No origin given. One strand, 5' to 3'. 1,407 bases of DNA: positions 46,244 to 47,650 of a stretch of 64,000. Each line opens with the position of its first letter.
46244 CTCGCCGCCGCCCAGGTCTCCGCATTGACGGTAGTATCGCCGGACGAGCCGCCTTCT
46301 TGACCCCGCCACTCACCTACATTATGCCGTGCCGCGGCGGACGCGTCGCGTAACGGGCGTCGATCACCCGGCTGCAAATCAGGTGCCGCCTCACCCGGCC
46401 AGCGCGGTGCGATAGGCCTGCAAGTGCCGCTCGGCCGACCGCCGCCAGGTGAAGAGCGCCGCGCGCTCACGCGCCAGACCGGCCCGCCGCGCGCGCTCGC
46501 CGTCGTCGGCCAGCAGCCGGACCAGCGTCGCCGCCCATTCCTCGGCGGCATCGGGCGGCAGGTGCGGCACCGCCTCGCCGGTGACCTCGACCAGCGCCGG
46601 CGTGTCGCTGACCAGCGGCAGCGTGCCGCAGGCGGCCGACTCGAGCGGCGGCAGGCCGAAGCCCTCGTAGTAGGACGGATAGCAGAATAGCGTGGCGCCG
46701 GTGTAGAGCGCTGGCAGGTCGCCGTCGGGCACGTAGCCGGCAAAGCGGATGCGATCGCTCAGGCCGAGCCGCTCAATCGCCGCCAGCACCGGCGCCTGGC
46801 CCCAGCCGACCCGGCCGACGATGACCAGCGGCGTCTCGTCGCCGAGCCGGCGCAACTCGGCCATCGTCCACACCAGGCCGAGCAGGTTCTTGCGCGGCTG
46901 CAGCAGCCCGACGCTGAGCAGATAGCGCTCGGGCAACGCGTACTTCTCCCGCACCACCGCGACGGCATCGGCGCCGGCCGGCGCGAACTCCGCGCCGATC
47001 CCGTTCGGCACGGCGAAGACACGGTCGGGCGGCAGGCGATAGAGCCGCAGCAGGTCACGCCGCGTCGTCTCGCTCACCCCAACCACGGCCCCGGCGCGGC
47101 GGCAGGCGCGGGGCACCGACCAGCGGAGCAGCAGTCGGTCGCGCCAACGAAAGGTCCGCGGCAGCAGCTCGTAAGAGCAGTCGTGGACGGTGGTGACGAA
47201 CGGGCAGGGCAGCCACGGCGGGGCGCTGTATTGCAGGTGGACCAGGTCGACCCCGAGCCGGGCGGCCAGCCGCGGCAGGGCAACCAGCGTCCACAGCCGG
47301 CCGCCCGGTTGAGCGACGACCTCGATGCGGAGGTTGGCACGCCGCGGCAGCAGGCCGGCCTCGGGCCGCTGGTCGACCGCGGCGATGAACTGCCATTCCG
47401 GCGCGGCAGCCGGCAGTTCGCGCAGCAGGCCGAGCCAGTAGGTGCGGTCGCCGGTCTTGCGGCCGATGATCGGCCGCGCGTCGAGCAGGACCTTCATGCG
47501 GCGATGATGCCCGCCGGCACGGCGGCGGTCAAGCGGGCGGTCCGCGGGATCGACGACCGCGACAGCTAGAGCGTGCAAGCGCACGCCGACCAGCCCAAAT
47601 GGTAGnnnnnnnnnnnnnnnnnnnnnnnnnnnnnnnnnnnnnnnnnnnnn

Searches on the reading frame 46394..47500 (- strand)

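Call 30: search_protein_families(library=pfam, proteins=[window:46394-47500:-], max_evalue=0.001)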
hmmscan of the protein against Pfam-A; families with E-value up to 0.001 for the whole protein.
window:46394-47500:- (369 aa): 5 families
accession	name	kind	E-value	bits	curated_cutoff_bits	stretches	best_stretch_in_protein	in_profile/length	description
PF00534.26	Glycos_transf_1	-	8.1e-29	100.8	26.4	1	190-339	14-165/172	Glycosyl transferases group 1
PF13692.12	Glyco_trans_1_4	-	6.2e-22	78.8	27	1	192-332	2-142/142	Glycosyl transferases group 1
PF13439.12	Glyco_transf_4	-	5.5e-20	72.5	28.5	1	20-168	6-166/170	Glycosyltransferase Family 4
PF20706.3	GT4-conflict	-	1.4e-06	28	26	1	194-357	200-383/385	Family 4 Glycosyltransferase in conflict systems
PF13524.12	Glyco_trans_1_2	-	1.5e-06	28.7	25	1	213-358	6-141/144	Glycosyl transferase-like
